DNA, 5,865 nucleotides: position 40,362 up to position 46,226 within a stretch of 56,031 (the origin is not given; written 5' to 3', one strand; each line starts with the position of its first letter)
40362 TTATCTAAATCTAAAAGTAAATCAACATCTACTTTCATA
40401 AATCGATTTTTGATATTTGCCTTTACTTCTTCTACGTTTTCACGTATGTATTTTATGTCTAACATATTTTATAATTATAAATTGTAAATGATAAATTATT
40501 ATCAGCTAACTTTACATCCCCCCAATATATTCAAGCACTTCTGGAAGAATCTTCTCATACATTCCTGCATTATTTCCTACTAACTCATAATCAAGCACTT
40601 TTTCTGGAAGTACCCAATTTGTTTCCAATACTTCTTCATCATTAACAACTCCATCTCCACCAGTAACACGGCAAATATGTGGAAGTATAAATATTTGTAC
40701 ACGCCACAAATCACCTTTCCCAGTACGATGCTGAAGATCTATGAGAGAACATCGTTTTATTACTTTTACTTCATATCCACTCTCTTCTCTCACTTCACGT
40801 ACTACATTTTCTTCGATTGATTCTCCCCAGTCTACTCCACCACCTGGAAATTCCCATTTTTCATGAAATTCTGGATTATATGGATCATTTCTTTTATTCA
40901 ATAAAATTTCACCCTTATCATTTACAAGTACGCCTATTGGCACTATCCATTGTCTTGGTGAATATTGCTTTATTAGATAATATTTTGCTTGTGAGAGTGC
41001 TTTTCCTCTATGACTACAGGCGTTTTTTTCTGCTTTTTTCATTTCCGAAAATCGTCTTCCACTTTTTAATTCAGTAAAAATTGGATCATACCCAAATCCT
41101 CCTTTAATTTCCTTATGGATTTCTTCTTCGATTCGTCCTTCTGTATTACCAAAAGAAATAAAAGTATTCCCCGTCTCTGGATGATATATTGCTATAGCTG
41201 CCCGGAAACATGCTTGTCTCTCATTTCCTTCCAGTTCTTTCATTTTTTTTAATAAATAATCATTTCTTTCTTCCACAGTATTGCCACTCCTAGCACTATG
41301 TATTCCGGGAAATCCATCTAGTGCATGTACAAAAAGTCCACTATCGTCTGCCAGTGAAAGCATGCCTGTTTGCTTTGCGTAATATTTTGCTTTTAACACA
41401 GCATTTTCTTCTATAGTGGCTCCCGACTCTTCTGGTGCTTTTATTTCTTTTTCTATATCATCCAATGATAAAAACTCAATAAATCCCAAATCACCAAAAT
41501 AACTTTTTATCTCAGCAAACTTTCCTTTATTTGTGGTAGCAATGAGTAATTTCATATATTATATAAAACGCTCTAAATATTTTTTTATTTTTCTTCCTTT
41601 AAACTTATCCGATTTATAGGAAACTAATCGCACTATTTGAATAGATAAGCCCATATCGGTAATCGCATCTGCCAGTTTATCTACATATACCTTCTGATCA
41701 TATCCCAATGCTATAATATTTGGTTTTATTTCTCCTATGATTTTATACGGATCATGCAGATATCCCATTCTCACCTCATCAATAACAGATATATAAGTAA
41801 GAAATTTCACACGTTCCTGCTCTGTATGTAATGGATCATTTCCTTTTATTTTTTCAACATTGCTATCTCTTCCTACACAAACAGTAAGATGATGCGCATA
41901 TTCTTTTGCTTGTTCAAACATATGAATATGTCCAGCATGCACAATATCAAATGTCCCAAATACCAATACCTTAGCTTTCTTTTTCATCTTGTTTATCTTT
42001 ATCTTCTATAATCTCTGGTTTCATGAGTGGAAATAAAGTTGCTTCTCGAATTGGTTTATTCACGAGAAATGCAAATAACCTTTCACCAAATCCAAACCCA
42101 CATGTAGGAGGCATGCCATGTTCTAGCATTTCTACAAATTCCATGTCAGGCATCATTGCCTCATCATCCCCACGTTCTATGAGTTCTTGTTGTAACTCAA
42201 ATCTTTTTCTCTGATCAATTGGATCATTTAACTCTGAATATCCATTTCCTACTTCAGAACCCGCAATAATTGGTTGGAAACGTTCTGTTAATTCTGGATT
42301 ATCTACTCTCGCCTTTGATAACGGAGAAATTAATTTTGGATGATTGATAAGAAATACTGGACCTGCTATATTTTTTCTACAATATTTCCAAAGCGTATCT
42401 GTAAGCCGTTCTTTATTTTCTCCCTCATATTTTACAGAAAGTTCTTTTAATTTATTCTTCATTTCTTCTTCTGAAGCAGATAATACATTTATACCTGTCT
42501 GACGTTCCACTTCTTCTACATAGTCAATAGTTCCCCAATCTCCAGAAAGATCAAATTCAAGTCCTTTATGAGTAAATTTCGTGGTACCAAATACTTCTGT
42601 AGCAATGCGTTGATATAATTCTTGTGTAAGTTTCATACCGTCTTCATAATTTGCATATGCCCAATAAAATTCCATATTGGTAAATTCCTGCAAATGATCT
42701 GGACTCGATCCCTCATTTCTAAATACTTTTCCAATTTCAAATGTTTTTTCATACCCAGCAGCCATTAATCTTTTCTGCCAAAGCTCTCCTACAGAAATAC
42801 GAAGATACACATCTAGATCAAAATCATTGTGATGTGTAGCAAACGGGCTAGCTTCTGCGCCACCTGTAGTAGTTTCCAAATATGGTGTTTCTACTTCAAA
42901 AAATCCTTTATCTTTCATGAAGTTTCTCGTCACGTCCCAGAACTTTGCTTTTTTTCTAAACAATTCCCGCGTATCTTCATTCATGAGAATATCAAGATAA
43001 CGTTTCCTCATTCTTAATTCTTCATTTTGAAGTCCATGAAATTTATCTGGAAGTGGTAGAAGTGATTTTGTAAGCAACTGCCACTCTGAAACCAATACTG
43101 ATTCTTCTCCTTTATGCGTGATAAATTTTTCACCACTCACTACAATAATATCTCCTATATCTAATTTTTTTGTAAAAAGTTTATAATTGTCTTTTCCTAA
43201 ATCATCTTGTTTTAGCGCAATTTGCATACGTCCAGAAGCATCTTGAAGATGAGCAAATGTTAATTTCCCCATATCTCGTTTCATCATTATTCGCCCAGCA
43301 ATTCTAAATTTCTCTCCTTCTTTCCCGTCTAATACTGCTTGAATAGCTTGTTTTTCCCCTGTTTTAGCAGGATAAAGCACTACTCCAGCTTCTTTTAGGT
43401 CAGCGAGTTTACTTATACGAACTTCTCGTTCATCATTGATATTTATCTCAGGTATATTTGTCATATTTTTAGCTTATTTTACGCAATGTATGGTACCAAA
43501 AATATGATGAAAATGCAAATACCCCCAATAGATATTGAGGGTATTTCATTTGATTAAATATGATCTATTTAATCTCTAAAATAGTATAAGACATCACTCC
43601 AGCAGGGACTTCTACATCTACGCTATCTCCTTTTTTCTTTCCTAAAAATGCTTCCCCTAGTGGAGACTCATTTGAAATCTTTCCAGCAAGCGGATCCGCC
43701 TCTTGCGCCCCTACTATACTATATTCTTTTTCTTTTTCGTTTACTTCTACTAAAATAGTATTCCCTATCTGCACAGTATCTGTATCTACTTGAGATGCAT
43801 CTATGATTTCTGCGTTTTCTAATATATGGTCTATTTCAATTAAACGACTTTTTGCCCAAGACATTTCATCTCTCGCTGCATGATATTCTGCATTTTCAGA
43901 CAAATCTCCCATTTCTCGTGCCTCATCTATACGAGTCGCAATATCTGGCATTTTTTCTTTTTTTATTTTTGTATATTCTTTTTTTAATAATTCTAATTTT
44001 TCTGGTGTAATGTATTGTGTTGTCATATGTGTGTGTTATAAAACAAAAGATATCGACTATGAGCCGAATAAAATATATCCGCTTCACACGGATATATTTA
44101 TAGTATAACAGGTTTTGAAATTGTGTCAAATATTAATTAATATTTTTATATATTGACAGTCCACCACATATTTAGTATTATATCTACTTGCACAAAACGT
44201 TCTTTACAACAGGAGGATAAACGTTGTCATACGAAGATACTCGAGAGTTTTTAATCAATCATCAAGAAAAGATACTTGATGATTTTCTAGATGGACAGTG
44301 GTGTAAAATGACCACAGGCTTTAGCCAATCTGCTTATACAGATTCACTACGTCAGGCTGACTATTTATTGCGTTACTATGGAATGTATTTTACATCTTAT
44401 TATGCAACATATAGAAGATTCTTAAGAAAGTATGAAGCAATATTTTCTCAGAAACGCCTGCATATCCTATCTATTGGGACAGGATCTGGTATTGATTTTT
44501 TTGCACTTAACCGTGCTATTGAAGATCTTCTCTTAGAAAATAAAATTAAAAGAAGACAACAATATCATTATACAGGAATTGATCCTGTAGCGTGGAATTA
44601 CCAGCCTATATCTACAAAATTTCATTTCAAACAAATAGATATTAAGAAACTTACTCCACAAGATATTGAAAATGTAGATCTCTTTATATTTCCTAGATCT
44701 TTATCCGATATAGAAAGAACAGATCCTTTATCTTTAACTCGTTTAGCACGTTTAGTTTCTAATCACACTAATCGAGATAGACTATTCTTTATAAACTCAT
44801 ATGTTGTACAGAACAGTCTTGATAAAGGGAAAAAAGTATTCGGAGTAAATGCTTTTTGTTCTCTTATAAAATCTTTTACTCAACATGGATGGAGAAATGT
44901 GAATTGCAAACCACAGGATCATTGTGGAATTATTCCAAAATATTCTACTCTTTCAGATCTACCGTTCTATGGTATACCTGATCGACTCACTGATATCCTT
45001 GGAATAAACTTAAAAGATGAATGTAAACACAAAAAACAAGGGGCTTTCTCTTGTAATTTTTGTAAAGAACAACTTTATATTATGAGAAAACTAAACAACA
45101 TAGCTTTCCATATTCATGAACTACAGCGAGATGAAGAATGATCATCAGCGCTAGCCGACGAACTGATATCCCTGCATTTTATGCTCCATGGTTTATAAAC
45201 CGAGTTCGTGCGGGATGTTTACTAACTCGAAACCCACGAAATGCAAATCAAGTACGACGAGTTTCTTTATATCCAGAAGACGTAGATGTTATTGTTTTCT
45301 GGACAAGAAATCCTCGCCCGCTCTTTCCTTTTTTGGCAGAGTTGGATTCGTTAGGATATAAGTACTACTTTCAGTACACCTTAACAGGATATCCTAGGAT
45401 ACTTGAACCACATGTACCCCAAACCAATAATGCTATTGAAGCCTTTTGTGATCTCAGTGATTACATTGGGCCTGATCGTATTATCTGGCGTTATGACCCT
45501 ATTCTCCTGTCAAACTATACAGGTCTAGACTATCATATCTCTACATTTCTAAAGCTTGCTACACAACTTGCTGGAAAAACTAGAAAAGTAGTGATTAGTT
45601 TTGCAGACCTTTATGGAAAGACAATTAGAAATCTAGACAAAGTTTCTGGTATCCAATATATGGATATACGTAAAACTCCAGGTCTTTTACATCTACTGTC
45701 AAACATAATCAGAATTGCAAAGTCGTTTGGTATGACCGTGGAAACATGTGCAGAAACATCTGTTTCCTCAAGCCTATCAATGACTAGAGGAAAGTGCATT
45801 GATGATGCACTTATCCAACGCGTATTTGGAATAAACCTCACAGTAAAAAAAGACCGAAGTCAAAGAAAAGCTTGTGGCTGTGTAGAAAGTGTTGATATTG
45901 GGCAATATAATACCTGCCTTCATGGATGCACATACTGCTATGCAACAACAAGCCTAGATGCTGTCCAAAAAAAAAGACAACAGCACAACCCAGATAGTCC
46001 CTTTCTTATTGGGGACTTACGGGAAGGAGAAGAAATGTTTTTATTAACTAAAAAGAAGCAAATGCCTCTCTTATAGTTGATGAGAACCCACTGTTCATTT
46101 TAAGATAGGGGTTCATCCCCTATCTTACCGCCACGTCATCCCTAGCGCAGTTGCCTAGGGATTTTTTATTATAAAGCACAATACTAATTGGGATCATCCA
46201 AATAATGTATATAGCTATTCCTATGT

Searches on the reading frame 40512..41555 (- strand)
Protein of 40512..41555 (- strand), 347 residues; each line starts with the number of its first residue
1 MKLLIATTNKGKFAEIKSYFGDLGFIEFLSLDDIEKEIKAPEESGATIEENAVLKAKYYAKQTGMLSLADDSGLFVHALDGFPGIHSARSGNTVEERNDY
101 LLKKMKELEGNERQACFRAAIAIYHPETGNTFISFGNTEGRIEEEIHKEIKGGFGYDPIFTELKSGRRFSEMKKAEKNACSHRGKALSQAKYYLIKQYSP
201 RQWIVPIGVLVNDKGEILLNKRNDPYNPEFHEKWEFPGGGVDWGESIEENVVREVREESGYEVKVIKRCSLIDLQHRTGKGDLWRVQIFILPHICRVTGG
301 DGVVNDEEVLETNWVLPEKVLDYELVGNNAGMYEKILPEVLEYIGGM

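Call 57: search_protein_families(library=pfam, proteins=[window:40512-41555:-], max_evalue=0.0001)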
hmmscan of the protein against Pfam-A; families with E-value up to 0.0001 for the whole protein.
window:40512-41555:- (347 aa): 2 families
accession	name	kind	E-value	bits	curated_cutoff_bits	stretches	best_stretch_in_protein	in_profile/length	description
PF01725.21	Ham1p_like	-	1.1e-50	172.6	22.5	1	3-191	1-184/186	Ham1 family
PF00293.34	NUDIX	-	2.8e-19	69.9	21.1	1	208-334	8-132/134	NUDIX domain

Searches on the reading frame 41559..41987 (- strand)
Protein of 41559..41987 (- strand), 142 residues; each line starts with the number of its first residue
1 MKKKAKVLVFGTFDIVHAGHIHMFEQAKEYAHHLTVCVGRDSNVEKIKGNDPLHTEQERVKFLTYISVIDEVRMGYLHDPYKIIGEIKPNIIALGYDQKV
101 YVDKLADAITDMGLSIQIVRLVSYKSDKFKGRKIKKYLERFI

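Call 57: search_protein_families(library=pfam, proteins=[window:41559-41987:-], max_evalue=0.0001)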
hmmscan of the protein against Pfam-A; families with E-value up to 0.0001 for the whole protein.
window:41559-41987:- (142 aa): 2 families
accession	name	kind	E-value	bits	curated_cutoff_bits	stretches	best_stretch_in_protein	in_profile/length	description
PF01467.32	CTP_transf_like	-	6.6e-15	55.9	21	1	9-118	2-111/133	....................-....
PF06574.18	FAD_syn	-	6.4e-05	23.3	27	0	3-36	5-38/158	FAD synthetase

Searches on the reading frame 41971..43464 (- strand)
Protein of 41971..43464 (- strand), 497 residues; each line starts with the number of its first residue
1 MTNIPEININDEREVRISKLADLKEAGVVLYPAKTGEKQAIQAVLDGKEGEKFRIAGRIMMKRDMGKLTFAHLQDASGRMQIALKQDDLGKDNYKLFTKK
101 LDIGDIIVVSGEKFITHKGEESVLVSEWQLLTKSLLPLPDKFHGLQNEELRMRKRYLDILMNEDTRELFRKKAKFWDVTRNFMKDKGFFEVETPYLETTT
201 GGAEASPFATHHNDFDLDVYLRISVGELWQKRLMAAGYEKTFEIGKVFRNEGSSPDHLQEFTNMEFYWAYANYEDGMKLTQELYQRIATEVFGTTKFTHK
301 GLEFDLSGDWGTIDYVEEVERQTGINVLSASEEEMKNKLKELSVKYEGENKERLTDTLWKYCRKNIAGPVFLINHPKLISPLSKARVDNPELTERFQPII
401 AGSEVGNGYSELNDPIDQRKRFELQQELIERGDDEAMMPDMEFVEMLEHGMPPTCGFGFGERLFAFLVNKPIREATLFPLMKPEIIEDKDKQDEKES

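Call 57: search_protein_families(library=pfam, proteins=[window:41971-43464:-], max_evalue=0.0001)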
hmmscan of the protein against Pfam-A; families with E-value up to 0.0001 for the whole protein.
window:41971-43464:- (497 aa): 2 families
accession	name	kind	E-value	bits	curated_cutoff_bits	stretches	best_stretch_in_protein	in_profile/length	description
PF00152.25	tRNA-synt_2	-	1.3e-69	235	25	1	147-481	1-307/308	tRNA synthetases class II (D, K and N)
PF01336.31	tRNA_anti-codon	-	1.2e-12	48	27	1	54-131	2-75/75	OB-fold nucleic acid binding domain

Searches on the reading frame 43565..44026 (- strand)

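Call 57: search_protein_families(library=pfam, proteins=[window:43565-44026:-], max_evalue=0.0001)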
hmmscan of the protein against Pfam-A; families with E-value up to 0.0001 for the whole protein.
window:43565-44026:- (153 aa): 2 families
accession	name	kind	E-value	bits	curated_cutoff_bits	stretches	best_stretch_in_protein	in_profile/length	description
PF01272.25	GreA_GreB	-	7.2e-24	84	26.9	1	82-153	3-76/77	Transcription elongation factor, GreA/GreB, C-term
PF03449.20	GreA_GreB_N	-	1e-21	77.3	24.5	1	5-74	2-71/71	Transcription elongation factor, N-terminal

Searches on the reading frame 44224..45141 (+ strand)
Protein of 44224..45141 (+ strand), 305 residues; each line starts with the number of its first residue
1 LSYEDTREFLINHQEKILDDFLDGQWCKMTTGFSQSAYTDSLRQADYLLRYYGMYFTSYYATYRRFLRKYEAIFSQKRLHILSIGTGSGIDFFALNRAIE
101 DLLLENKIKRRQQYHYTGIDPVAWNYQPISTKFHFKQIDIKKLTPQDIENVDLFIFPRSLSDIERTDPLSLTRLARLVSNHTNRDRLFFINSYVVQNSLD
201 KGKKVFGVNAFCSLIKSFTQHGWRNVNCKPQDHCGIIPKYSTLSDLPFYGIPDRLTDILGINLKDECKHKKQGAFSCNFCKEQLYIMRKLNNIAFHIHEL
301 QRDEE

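Call 57: search_protein_families(library=pfam, proteins=[window:44224-45141:+], max_evalue=0.0001)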
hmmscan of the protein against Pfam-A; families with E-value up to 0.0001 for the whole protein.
window:44224-45141:+ (305 aa): 0 families

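Call 94: search_protein_families(library=pfam, proteins=[window:44224-45141:+], max_evalue=5)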
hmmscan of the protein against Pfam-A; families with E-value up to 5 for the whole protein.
window:44224-45141:+ (305 aa): 4 families
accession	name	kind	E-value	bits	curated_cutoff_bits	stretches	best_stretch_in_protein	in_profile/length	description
PF13489.12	Methyltransf_23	-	0.0031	17.7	27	1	67-135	10-61/164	Methyltransferase domain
PF13959.11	CTE_SPB4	-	0.045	14.2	27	1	56-81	12-37/52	ATP-dependent rRNA helicase SPB4-like, C-terminal extension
PF25813.1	zf_VAL1_N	-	0.13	12.6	27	1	220-243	6-30/50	VAL1-like, N-terminal zinc finger domain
PF25169.1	DUF7830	-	0.14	12.5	27.5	1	264-300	25-60/72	Domain of unknown function (DUF7830)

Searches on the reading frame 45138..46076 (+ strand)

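Call 57: search_protein_families(library=pfam, proteins=[window:45138-46076:+], max_evalue=0.0001)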
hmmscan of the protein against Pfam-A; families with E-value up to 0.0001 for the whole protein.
window:45138-46076:+ (312 aa): 1 family
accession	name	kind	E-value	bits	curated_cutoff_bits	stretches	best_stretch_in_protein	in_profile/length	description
PF08902.16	DUF1848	-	6.3e-101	338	30.5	1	2-269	1-262/262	Domain of unknown function (DUF1848)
